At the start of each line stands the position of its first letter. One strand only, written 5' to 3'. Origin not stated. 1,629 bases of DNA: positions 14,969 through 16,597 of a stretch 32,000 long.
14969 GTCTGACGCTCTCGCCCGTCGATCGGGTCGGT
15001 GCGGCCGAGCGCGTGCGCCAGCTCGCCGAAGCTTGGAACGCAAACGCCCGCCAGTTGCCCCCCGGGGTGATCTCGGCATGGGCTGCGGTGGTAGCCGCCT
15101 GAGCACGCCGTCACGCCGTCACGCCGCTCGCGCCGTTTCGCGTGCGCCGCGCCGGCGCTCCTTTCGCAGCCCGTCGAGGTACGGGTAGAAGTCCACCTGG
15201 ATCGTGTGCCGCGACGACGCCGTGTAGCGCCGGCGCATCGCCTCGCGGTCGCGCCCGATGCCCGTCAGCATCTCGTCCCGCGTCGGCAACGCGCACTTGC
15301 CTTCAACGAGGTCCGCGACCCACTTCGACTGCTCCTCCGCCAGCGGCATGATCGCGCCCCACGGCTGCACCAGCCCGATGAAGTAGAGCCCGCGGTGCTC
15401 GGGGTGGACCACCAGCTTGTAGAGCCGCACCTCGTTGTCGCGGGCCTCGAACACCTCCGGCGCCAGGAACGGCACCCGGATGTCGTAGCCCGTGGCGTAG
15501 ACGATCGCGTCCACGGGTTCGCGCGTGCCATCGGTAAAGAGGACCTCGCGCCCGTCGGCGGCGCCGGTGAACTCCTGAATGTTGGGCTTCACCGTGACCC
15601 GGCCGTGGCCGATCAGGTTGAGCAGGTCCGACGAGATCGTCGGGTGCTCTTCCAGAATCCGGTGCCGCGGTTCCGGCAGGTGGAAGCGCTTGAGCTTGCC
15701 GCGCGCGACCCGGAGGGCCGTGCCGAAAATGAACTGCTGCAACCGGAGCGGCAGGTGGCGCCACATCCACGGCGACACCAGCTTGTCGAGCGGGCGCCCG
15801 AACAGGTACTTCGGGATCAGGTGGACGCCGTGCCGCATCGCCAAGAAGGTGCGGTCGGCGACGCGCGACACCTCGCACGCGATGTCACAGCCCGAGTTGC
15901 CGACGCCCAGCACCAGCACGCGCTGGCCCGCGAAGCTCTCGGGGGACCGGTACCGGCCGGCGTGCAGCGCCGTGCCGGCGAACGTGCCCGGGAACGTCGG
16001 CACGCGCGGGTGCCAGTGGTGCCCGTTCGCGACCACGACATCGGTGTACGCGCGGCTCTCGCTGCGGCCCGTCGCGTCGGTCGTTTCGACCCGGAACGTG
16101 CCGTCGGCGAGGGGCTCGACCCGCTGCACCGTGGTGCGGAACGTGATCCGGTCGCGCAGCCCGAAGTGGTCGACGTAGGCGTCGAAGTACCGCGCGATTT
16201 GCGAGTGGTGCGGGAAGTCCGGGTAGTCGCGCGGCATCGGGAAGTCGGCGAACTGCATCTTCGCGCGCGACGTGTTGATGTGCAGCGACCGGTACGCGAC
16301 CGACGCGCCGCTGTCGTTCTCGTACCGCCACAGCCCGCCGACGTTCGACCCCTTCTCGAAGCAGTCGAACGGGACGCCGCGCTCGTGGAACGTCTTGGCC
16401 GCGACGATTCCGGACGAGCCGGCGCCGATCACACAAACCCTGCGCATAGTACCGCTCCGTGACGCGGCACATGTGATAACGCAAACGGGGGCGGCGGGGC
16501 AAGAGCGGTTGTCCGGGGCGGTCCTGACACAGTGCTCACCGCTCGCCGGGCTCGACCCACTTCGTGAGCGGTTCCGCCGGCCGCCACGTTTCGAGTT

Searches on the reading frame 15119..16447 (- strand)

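Call 46: search_protein_families(library=pfam, proteins=[window:15119-16447:-], max_evalue=0.01)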
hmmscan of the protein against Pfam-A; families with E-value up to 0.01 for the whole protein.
window:15119-16447:- (442 aa): 9 families
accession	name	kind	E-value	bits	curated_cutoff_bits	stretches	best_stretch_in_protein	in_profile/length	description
PF00743.25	FMO-like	-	3.3e-91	306.8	22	1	2-428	2-439/532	Flavin-binding monooxygenase-like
PF13738.12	Pyr_redox_3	-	8.3e-26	91.4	30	2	6-205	2-195/305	Pyridine nucleotide-disulphide oxidoreductase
PF07992.20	Pyr_redox_2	-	8.5e-14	52.1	26.1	1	3-328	2-244/291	Pyridine nucleotide-disulphide oxidoreductase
PF13434.12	Lys_Orn_oxgnase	-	3.9e-09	36.5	21.3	1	96-196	107-210/339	L-lysine 6-monooxygenase/L-ornithine 5-monooxygenase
PF13450.12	NAD_binding_8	-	9.8e-08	32.6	21.9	1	6-60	1-55/68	NAD(P)-binding Rossmann-like domain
PF13454.12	NAD_binding_9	-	2.6e-07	31.2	21.8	1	6-143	2-154/155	FAD-NAD(P)-binding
PF00070.33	Pyr_redox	-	0.00018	22.4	22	0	3-36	1-34/82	Pyridine nucleotide-disulphide oxidoreductase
PF01266.30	DAO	-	0.00029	20.9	27.9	0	100-145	165-209/353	FAD dependent oxidoreductase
PF03486.20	HI0933_like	-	0.0019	18.1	50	0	3-37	2-36/244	HI0933-like protein Rossmann domain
